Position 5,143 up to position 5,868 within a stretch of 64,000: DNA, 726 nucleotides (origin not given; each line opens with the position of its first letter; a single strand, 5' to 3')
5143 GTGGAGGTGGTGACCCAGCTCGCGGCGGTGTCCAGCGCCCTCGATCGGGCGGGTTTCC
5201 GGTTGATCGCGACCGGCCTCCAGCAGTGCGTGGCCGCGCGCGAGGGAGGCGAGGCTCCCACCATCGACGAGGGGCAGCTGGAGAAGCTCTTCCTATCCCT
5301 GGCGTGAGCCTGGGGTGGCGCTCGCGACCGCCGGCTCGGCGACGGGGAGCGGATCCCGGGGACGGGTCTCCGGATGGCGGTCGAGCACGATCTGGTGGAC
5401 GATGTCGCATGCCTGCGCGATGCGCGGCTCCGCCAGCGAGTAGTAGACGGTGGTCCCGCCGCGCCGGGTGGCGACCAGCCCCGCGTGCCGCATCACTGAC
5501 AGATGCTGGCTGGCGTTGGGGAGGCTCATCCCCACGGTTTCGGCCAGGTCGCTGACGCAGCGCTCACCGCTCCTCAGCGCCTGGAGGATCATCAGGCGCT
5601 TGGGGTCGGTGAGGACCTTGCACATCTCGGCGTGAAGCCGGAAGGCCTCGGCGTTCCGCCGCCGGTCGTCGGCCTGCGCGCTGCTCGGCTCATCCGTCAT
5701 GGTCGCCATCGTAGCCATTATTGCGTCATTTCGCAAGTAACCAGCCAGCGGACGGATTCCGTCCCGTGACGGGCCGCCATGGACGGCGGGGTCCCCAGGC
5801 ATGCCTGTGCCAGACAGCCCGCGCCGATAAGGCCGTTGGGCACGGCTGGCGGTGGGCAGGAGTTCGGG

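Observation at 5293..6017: Two-cysteine ArsR regulator (SqrR/BigR-like) divergent from the dsrE-tusA-hdr operon, with duplicated TTGCG-N6-CGCAA palindromes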

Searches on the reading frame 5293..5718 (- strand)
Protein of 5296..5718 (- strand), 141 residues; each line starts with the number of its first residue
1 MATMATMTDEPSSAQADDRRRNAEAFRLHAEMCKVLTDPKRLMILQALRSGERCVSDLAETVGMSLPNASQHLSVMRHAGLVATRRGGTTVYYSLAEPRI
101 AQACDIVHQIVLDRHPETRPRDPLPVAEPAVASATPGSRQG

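Call 8: search_protein_families(library=pfam, proteins=[window:5296-5718:-], max_evalue=0.01)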
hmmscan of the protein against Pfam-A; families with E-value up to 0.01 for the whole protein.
seq(141 aa): 9 families
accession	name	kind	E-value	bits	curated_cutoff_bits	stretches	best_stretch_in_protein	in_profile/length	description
PF01022.26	HTH_5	-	2.9e-16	59.5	22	1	38-83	1-46/47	Bacterial regulatory protein, arsR family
PF12840.13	HTH_20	-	6.5e-12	45.7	27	1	36-84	1-50/51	Helix-turn-helix domain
PF09339.16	HTH_IclR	-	7.7e-06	26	22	1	42-84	6-50/52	IclR helix-turn-helix domain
PF02082.26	Rrf2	-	0.00034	21.2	30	1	42-113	12-84/132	Iron-dependent Transcriptional regulator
PF13412.12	HTH_24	-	0.00034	20.6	21.9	1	38-82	2-47/48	Winged helix-turn-helix DNA-binding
PF25212.1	HVO_A0114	-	0.00036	20.7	27.6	1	27-90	11-74/84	HVO_A0114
PF13545.12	HTH_Crp_2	-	0.00087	19.7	27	1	56-87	26-57/70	Crp-like helix-turn-helix domain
PF12802.13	MarR_2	-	0.0025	18.4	27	1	41-86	7-54/61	MarR family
PF01978.25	TrmB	-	0.0047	17.2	25.6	1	48-93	18-63/68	Sugar-specific transcriptional regulator TrmB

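Call 9: search_solved_structures(query=window:5296-5718:-, max_evalue=0.001, show_alignments=5)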
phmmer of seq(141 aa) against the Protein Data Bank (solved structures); distinct sequences matched with E-value up to 0.001: 34.
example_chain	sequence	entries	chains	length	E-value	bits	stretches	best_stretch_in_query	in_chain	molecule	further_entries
6jmi_A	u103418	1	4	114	3.4e-14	56.1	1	25-111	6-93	Uncharacterized HTH-type transcriptional regulator Rv0081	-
13ct_A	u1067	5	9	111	2.6e-13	53.3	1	5-109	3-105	Transcriptional regulator, ArsR family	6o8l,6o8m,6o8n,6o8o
2kko_A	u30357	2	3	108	2.7e-13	53.2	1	21-117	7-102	POSSIBLE TRANSCRIPTIONAL REGULATORY PROTEIN (POSSIBLY ARSR-FAMILY) | Possible transcriptional regulatory arsR-family protein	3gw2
2lkp_A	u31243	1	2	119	3.3e-13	52.9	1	28-108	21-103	HTH-type transcriptional regulator NmtR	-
6o8k_A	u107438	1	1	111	8.2e-13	51.6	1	7-109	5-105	Transcriptional regulator, ArsR family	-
3pqj_A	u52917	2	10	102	2.3e-12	50.2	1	30-110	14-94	Biofilm growth-associated repressor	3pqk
7p6f_AAA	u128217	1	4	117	5.8e-12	48.9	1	30-103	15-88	Transcriptional regulator SrnR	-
4omy_A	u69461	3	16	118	1.1e-11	48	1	27-102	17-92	NolR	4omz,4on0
1r1t_A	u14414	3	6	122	9.1e-11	45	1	25-101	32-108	Transcriptional repressor smtB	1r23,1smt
8qkf_A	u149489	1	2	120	1.3e-10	44.5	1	27-103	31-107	ArsR family transcriptional regulator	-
2jsc_A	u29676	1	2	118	1.5e-09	41.1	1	30-113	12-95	Transcriptional regulator Rv1994c/MT2050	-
1r22_A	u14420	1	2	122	1.9e-09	40.8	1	24-101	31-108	Transcriptional repressor smtB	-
5znx_A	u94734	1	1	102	5.6e-09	39.3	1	31-111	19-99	Transcriptional activator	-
3jth_A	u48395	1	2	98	5.9e-09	39.2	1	32-111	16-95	Transcription activator HlyU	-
4k2e_A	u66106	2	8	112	6.2e-09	39.1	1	31-111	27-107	Transcriptional activator HlyU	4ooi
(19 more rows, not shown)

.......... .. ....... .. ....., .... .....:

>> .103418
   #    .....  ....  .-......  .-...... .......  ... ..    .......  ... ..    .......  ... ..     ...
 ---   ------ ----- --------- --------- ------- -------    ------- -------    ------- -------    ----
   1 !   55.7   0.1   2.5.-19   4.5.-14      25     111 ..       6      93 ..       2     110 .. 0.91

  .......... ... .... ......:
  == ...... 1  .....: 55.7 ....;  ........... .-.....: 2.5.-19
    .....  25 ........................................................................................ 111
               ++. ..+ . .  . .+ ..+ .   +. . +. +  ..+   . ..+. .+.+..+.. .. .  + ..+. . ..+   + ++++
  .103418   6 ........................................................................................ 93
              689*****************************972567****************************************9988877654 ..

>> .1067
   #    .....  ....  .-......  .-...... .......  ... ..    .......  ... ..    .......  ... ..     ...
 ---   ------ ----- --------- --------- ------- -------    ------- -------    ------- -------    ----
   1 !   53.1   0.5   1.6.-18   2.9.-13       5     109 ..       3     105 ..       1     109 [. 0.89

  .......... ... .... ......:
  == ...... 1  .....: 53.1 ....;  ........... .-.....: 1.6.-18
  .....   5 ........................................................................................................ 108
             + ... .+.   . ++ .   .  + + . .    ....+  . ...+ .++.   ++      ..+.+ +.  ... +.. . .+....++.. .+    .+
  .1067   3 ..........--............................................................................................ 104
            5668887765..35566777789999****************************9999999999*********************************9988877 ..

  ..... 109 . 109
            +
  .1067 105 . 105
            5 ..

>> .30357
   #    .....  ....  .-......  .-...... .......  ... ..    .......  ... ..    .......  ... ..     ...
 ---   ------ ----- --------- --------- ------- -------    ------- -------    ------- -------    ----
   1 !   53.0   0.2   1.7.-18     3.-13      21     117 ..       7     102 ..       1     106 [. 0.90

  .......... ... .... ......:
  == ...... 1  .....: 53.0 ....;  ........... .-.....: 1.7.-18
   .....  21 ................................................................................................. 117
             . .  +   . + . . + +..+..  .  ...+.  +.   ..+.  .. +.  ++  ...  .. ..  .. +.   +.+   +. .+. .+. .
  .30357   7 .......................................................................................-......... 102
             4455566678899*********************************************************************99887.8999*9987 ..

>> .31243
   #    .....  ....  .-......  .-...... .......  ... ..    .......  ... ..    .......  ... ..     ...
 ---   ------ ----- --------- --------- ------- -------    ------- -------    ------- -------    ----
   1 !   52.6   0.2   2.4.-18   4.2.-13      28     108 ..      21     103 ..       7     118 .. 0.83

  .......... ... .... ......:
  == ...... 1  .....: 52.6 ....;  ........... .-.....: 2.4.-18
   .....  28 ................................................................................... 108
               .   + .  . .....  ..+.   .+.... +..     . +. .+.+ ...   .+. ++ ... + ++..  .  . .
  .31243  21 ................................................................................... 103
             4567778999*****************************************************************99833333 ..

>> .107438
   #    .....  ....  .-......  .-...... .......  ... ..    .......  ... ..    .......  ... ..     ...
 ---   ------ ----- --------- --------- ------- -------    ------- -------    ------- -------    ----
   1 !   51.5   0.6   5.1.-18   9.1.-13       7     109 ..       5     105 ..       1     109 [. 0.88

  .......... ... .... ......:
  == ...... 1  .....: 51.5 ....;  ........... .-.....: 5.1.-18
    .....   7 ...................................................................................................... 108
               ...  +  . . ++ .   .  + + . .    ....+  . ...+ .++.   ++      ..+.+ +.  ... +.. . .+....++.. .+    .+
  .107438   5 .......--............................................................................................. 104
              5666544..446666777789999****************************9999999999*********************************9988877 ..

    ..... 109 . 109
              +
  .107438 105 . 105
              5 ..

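Call 10: search_protein_families(library=ncbifam, proteins=[window:5296-5718:-], max_evalue=0.01)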
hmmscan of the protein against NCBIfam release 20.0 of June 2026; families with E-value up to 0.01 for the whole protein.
seq(141 aa): 13 families
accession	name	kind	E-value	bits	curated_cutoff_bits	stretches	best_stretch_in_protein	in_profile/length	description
NF033788.1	HTH_metalloreg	subfamily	1.5e-27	95.2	55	1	30-103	2-76/77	metalloregulator ArsR/SmtB family transcription factor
NF040642.1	sulf_sens_BigR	equivalog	9e-18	64.2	155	1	30-111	11-92/95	sulfite-sensing transcriptional repressor BigR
NF033789.1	repress_SdpR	subfamily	6e-15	54.9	100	1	34-97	3-66/79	autorepressor SdpR family transcription factor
NF047906.1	CdPbTransRegCmtR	equivalog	2.6e-14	53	150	1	31-118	13-100/104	Cd(II)/Pb(II)-sensing metalloregulatory transcriptional regulator CmtR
NF045707.1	Dbac_1936_reg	equivalog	3.7e-14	52.5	115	1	26-108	4-86/99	ArsR/SmtB-type metalloregulator TsoR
NF007528.0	PRK10141.1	subfamily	8.6e-13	48.2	97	1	31-111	8-89/117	metalloregulator ArsR/SmtB family transcription factor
NF041413.1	ArsR_Rv2640c_fam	equivalog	1.7e-11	44.5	155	1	31-107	34-113/118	Rv2640c family ArsR-like transcriptional regulator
NF052532.1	TransRegPagRBaca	equivalog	1.3e-06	28.4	170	1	26-107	14-95/99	transcriptional repressor PagR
TIGR01884.1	cas_HTH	subfamily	3e-05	23.5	60.2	1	33-85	136-189/202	CRISPR-associated CARF protein Csa3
NF053755.1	MsvR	equivalog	0.00011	21.9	220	1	32-85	6-59/236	transcriptional factor MsvR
TIGR02944.1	suf_reg_Xantho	equivalog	0.002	18.5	110.65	1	51-109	24-82/130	SUF system Fe-S cluster assembly regulator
NF008273.0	PRK11050.1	equivalog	0.0054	16.4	153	1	46-112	47-113/156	manganese-binding transcriptional regulator MntR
NF008110.0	PRK10857.1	equivalog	0.0089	15.8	275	0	48-93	19-66/164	Fe-S cluster assembly transcriptional regulator IscR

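Call 11: find_homologous_proteins(query=window:5296-5718:-, max_evalue=1e-10)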
Query seq(141 aa) (141 aa): 259 proteins with E <= 1e-10 among 387 candidates; the best 120 are listed.
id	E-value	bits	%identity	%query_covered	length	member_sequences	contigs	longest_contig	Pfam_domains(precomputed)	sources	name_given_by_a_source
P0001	6.9e-86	302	100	100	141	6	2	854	PF12840.14,PF01022.27,PF09339.17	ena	-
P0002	1.6e-59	217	76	96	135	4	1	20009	PF12840.14,PF01022.27,PF09339.17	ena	-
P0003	3.8e-59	216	75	95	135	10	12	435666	PF12840.14,PF01022.27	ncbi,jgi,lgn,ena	ncbi:MAG: metalloregulator ArsR/SmtB family transcription factor [Candidatus Dormiibacterota bacteri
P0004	2.7e-57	210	80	89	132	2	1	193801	PF12840.14,PF01022.27,PF09339.17,PF12802.14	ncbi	ncbi:MAG: ArsR/SmtB family transcription factor [Candidatus Dormibacteria bacterium]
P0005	2.7e-57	210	76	96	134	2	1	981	PF12840.14,PF01022.27,PF13545.13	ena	-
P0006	2.8e-51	191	78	84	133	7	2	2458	PF12840.14,PF01022.27,PF12802.14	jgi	jgi:ArsR family transcriptional regulator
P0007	6.7e-51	189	71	91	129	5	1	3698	PF12840.14,PF01022.27,PF09339.17,PF12802.14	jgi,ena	-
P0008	2.0e-50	188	78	83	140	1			PF12840.14,PF01022.27,PF12802.14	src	-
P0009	4.5e-49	184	75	84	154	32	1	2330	PF12840.14,PF01022.27,PF12802.14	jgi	jgi:ArsR family transcriptional regulator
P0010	6.0e-49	183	86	72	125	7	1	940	PF12840.14,PF01022.27,PF09339.17,PF12802.14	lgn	-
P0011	6.7e-49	183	87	70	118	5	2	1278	PF12840.14,PF01022.27,PF09339.17,PF12802.14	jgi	jgi:ArsR family transcriptional regulator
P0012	4.8e-47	177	82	72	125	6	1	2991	PF12840.14,PF01022.27,PF09339.17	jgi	-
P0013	8.2e-47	176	73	84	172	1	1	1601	PF12840.14,PF01022.27,PF12802.14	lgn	-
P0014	1.6e-46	175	83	70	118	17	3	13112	PF12840.14,PF13412.13,PF01022.27,PF12802.14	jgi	-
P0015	2.2e-46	175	69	88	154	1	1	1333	PF12840.14,PF01022.27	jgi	jgi:ArsR family transcriptional regulator, virulence genes transcriptional regulator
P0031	7.2e-40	154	73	70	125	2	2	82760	PF12840.14,PF01022.27,PF09339.17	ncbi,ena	-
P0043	5.6e-39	151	77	66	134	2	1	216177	PF12840.14,PF01022.27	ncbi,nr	ncbi:MAG TPA: metalloregulator ArsR/SmtB family transcription factor [Candidatus Binatia bacterium]|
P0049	6.2e-38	147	71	67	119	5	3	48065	PF12840.14,PF01022.27,PF09339.17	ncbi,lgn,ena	-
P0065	2.0e-35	139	63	78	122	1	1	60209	PF12840.14,PF01022.27,PF09339.17,PF12802.14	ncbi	-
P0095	2.3e-33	133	66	69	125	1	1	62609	PF12840.14,PF13412.13,PF01022.27,PF09339.17,PF12802.14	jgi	-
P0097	2.6e-33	133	64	67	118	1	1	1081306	PF12840.14,PF01022.27,PF12802.14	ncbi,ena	-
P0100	3.2e-33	132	68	65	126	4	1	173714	PF12840.14,PF01022.27,PF12802.14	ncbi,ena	-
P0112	9.4e-33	131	59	80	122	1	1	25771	PF12840.14,PF01022.27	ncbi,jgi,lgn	jgi:DNA-binding transcriptional ArsR family regulator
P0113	9.7e-33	131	60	77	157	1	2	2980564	PF12840.14,PF01022.27,PF12802.14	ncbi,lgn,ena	-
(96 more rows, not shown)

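Call 12: find_related_loci(query=window:5296-5718:-, collection=genome_contigs, flank=4000)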
Query seq(141 aa) (141 aa) in genome_contigs; peptide patterns used: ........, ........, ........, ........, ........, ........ (x = any residue, [..] = any of these).
599 stretches matched a pattern (row limit reached: there are more); 49 encode a relative of the query (tblastn E <= 1e-3); 49 distinct loci.
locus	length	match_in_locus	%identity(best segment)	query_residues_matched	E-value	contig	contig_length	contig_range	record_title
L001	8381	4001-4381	78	4-131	2e-64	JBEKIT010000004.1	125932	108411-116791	MAG: Candidatus Dormibacteria bacterium isolate SPRUCE 306 SPRUCE_306_4, whole genome shotgun sequence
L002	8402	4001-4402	78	4-134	1e-63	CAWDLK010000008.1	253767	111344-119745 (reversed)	MAG: uncultured Chloroflexia bacterium isolate MFD04492.bin.1.163 genome assembly, contig: contig_84702, whole genome sh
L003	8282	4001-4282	89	21-114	2e-53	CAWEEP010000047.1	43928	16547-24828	MAG: Candidatus Dormibacteraeota bacterium isolate MFD01188.bin.2.123 genome assembly, contig: contig_37756, whole genom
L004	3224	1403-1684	87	21-114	2e-52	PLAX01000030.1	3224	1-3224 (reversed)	MAG: Candidatus Dormiibacterota bacterium isolate bog_852 73.20111000_S2D.15_contig_22908, whole genome shotgun sequence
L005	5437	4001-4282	86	21-114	3e-51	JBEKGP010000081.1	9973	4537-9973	MAG: Candidatus Dormibacteria bacterium isolate SPRUCE 256 SPRUCE_256_81, whole genome shotgun sequence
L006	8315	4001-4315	76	21-125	9e-51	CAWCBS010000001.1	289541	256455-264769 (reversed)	MAG: uncultured Chloroflexia bacterium isolate MFD05512.bin.2.117 genome assembly, contig: contig_11035, whole genome sh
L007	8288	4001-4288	80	21-116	3e-50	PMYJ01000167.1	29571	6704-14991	MAG: Candidatus Dormiibacterota bacterium isolate fen_839 73.20110800_E2D.52_contig_8760, whole genome shotgun sequence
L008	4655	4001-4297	80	21-119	4e-50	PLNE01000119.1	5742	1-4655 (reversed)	MAG: Candidatus Dormiibacterota bacterium isolate fen_879 73.20120800_E2D.47_contig_35861, whole genome shotgun sequence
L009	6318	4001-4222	75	39-114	7e-32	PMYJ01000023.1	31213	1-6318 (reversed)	MAG: Candidatus Dormiibacterota bacterium isolate fen_839 73.20110800_E2D.52_contig_38669, whole genome shotgun sequence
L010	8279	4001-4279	48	22-114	4e-27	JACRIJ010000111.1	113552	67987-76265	MAG: Planctomycetota bacterium isolate NC_groundwater_1800_Pr3_B-0.1um_47_15 SR-2_scaffold_141_3400369, whole genome sho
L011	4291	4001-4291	42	24-120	5e-27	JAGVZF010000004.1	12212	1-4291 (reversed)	Candidatus Woesearchaeota archaeon isolate RIFCSPHIGHO2_01_FULL_29_27 rifcsphigho2_01_scaffold_14761, whole genome shotg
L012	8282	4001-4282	47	24-117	1e-26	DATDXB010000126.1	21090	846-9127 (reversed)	MAG TPA_asm: Candidatus Nanoarchaeia archaeon isolate SMAG_U8127 k141_996518, whole genome shotgun sequence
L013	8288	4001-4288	43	24-119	2e-24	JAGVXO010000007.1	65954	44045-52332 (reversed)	Candidatus Pacearchaeota archaeon isolate RIFOXYB1_FULL_32_14 rifoxyb1_full_scaffold_204, whole genome shotgun sequence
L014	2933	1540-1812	48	24-114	3e-26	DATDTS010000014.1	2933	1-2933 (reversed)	MAG TPA_asm: Candidatus Bilamarchaeaceae archaeon isolate SMAG_U8037 k141_1697390, whole genome shotgun sequence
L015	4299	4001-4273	45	24-114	5e-26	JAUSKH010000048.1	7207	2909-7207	MAG: Nanoarchaeota archaeon isolate E14_metabat.bin.43 E14_k141_1498752, whole genome shotgun sequence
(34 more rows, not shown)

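Call 19: find_encoding_contigs(protein=P0043, flank=6000, max_places=2)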
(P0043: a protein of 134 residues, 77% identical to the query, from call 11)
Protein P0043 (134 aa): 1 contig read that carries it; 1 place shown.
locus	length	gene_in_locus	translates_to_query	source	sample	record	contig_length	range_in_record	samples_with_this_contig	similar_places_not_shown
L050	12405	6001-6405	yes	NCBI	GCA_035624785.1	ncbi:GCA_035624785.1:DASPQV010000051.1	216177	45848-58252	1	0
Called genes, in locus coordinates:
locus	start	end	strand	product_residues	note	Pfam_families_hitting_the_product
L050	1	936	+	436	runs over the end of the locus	PF01344:Kelch_1 (faint), PF24681:Kelch_KLHDC2_KLHL20_DRC7, PF24996:NANM (faint), PF07646:Kelch_2 (faint), PF13415:Beta-prop_FBX42, PF24981:Beta-prop_ATRN-LZTR1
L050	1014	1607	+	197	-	-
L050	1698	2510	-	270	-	PF00561:Abhydrolase_1, PF12697:Abhydrolase_6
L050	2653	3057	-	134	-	PF11528:DUF3224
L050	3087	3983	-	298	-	PF01734:Patatin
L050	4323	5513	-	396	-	-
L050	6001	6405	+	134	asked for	PF01022:HTH_5, PF12840:HTH_20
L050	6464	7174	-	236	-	PF12838:Fer4_7 (weak), PF13183:Fer4_8, PF13187:Fer4_9, PF13534:Fer4_17 (weak)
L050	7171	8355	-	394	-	PF12838:Fer4_7 (weak), PF13183:Fer4_8, PF13187:Fer4_9, PF13237:Fer4_10 (faint), PF13534:Fer4_17, PF02754:CCG (faint)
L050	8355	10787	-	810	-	PF07992:Pyr_redox_2 (weak), PF01134:GIDA (weak), PF01266:DAO, PF12831:FAD_oxidored, PF13450:NAD_binding_8, PF00037:Fer4, PF12838:Fer4_7, PF02662:FlpD, +12 more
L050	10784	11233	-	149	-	PF12838:Fer4_7 (weak), PF00037:Fer4, PF13484:Fer4_16 (weak), PF13187:Fer4_9 (weak), PF12838:Fer4_7, PF00037:Fer4, PF12797:Fer4_2 (weak), PF12837:Fer4_6 (weak), +7 more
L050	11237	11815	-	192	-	PF02662:FlpD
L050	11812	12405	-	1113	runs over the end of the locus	PF01266:DAO (weak), PF12831:FAD_oxidored (weak), PF13450:NAD_binding_8, PF14691:Fer4_20, PF07992:Pyr_redox_2, PF14697:Fer4_21, PF12838:Fer4_7, PF13187:Fer4_9, +14 more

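Call 20: find_encoding_contigs(protein=P0097, flank=6000, max_places=2)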
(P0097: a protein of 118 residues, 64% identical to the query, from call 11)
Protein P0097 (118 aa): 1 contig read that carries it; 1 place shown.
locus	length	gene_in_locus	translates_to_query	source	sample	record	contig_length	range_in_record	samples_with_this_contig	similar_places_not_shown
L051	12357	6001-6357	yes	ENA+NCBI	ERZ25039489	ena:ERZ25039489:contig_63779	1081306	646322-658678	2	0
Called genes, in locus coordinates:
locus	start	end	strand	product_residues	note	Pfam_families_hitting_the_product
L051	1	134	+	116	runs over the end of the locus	-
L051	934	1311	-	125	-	PF07883:Cupin_2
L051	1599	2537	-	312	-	-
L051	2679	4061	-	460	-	PF13088:BNR_2 (faint), PF24316:Tli3 (faint), PF02012:BNR (faint)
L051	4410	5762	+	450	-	PF00211:Guanylate_cyc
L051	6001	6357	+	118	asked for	PF12802:MarR_2 (faint), PF12840:HTH_20, PF01022:HTH_5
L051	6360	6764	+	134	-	PF03625:DUF302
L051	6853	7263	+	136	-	PF02566:OsmC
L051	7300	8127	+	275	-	PF01925:TauE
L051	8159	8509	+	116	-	PF00581:Rhodanese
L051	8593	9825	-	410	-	PF00083:Sugar_tr (faint), PF07690:MFS_1, PF13347:MFS_2, PF12832:MFS_1_like (weak), PF07690:MFS_1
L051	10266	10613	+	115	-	PF03551:PadR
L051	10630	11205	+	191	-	PF22564:HAAS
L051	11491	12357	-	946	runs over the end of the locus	PF00211:Guanylate_cyc (weak), PF25872:HTH_77 (weak)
